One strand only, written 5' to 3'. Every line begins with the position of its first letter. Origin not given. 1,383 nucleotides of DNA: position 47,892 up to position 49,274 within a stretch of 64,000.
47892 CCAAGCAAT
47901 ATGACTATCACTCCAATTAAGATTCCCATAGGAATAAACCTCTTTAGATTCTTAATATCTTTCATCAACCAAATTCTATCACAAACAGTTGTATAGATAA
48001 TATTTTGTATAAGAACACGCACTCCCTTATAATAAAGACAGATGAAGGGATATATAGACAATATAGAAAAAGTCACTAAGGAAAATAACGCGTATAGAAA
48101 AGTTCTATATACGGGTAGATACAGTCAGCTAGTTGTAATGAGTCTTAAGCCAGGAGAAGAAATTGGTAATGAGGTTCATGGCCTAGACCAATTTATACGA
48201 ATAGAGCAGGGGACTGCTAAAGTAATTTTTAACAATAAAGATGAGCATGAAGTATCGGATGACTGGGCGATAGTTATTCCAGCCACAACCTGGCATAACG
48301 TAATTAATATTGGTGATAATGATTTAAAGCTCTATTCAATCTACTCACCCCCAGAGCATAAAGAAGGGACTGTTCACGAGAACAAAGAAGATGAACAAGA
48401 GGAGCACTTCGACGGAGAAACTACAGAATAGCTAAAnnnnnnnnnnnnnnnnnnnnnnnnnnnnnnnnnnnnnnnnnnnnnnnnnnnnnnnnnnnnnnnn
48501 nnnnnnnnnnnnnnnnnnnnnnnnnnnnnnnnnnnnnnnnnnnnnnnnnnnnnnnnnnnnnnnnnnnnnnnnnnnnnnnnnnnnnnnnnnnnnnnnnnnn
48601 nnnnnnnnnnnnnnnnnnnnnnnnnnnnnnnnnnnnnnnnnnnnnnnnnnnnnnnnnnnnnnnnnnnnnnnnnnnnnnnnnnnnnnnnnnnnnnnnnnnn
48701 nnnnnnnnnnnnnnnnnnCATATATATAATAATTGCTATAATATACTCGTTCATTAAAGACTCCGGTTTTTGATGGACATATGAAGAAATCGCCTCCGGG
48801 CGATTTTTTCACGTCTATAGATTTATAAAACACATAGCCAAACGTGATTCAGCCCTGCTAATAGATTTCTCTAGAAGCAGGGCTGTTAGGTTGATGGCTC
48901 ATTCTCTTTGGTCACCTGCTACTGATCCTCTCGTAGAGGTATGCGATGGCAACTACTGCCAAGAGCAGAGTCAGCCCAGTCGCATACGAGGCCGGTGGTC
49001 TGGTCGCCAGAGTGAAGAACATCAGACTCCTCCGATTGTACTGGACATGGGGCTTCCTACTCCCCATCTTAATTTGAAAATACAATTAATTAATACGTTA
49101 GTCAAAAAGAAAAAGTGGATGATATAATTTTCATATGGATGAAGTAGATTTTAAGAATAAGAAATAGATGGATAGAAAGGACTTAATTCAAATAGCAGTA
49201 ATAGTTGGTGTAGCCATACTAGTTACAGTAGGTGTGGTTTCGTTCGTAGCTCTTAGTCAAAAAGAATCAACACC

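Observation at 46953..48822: Duplicated 108-bp promoter + small-RNA + terminator module in direct orientation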

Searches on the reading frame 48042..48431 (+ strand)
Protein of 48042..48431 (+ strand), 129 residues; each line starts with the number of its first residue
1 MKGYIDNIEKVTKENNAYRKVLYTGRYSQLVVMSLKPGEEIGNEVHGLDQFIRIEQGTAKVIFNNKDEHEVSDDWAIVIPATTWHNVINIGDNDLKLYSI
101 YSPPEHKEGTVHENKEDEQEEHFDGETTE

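Call 11: find_encoding_contigs(protein=window:48042-48431:+, flank=10000, max_places=10)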
Protein window:48042-48431:+ (129 aa): 6 contigs read that carry it; 5 places shown.
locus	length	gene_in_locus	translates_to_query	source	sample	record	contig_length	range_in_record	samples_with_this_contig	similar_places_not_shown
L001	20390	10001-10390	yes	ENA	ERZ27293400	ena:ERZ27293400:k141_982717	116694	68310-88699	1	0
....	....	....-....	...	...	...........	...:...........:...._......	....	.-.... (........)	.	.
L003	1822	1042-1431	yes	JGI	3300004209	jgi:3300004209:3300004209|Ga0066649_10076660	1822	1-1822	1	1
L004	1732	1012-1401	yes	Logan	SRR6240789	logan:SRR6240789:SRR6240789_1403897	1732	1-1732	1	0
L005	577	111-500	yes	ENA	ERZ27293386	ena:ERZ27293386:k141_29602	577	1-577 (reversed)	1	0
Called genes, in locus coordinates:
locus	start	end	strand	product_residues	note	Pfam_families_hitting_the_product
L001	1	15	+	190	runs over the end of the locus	PF00929:RNase_T, PF16473:Rv2179c-like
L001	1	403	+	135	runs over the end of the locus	PF00075:RNase_H, PF13456:RVT_3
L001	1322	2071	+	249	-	PF12705:PDDEXK_1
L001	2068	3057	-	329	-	PF01368:DHH, PF02272:DHHA1 (weak)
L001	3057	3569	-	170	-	-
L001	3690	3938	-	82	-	-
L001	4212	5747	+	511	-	PF03193:RsgA_GTPase (faint), PF00005:ABC_tran, PF02463:SMC_N (faint), PF13191:AAA_16 (faint), PF13401:AAA_22 (faint), PF13476:AAA_23 (faint), PF13555:AAA_29 (faint), PF00005:ABC_tran, +4 more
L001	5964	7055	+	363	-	PF00571:CBS (weak), PF01769:MgtE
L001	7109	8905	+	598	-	PF00009:GTP_EFTU, PF01926:MMR_HSR1 (weak), PF03144:GTP_EFTU_D2, PF22042:EF-G_D2, PF00679:EFG_C, PF21018:BipA_C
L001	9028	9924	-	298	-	PF02557:VanY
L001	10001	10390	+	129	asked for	PF07883:Cupin_2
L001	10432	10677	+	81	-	-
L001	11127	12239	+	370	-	PF00578:AhpC-TSA, PF08534:Redoxin, PF13905:Thioredoxin_8, PF17991:Thioredoxin_10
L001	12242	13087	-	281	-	PF00551:Formyl_trans_N, PF02911:Formyl_trans_C (weak)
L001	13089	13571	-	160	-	PF01327:Pep_deformylase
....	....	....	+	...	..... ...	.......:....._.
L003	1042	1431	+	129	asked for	PF07883:Cupin_2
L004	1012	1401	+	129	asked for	PF07883:Cupin_2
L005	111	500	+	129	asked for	PF07883:Cupin_2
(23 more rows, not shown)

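Call 56: search_protein_families(library=pfam, proteins=[window:48042-48428:+], max_evalue=1)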
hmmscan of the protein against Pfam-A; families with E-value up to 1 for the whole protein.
window:48042-48428:+ (129 aa): 5 families
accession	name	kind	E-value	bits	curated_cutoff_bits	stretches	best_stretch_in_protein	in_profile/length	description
PF07883.17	Cupin_2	-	2.1e-13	50.2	27.2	1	32-101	2-70/70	Cupin domain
PF01050.24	MannoseP_isomer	-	0.0011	19.6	23.6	1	14-101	15-101/116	Mannose-6-phosphate isomerase C-terminal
PF02311.25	AraC_binding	-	0.003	17.8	21.1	1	38-108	13-82/135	AraC-like ligand binding domain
PF14667.12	Polysacc_synt_C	-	0.035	14.7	28.7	1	22-96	12-94/111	Polysaccharide biosynthesis C-terminal domain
PF02806.24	Alpha-amylase_C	-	0.14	12.9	21.2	1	51-93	14-56/95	Alpha amylase, C-terminal all-beta domain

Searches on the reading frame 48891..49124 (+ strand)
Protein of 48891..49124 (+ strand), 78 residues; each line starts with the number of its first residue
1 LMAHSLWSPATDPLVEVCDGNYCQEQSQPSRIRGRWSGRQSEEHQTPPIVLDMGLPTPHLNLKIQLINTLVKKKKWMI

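Call 56: search_protein_families(library=pfam, proteins=[window:48891-49124:+], max_evalue=1)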
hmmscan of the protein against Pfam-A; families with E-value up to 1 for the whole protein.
window:48891-49124:+ (78 aa): 0 families

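Call 69: find_homologous_proteins(query=window:48891-49124:+, max_evalue=0.001)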
Query window:48891-49124:+ (78 aa): 1 proteins with E <= 0.001 among 1 candidates.
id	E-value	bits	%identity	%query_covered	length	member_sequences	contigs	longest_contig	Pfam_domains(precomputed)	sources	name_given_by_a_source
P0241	3.9e-47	175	100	99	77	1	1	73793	-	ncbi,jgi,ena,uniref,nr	ncbi:MAG: hypothetical protein COT88_01560 [Candidatus Colwellbacteria bacterium CG10_big_fil_rev_8_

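Call 70: find_encoding_contigs(protein=P0241, flank=3000, max_places=6)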
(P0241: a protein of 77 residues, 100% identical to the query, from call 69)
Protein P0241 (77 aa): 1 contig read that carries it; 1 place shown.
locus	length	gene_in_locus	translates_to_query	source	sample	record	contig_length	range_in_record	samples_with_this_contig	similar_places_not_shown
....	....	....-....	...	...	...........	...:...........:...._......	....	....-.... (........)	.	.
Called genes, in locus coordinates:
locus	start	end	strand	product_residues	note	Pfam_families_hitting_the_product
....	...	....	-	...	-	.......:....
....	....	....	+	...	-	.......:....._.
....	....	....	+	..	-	-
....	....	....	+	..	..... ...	-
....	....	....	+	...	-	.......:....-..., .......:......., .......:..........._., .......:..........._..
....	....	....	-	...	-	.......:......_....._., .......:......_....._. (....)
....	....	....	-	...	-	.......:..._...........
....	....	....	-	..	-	-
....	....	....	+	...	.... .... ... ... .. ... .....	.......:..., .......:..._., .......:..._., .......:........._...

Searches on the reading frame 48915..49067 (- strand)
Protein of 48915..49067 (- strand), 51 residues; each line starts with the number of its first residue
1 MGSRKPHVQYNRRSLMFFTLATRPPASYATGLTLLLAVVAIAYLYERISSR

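Call 56: search_protein_families(library=pfam, proteins=[window:48915-49067:-], max_evalue=1)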
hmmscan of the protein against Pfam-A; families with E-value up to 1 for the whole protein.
window:48915-49067:- (51 aa): 0 families

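Call 58: search_protein_representatives(protein=window:48915-49067:-)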
Query: 51 residues. Proteins with E-value up to 0.001 (for the whole library): 0; up to 1e-10: 0; up to 1e-30: 0. The best 0 are listed.
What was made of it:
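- Tried and rejected: Homology for the two ORFs of the GC-rich region: none (calls 56, 58, 69).
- On Type I toxin-antitoxin, par/Fst-like: It has no homologues (call 58) and no Pfam hit (call 56).
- The peptide has 0 homologues among 1.84 billion representatives and no Pfam hit (calls 56, 58).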
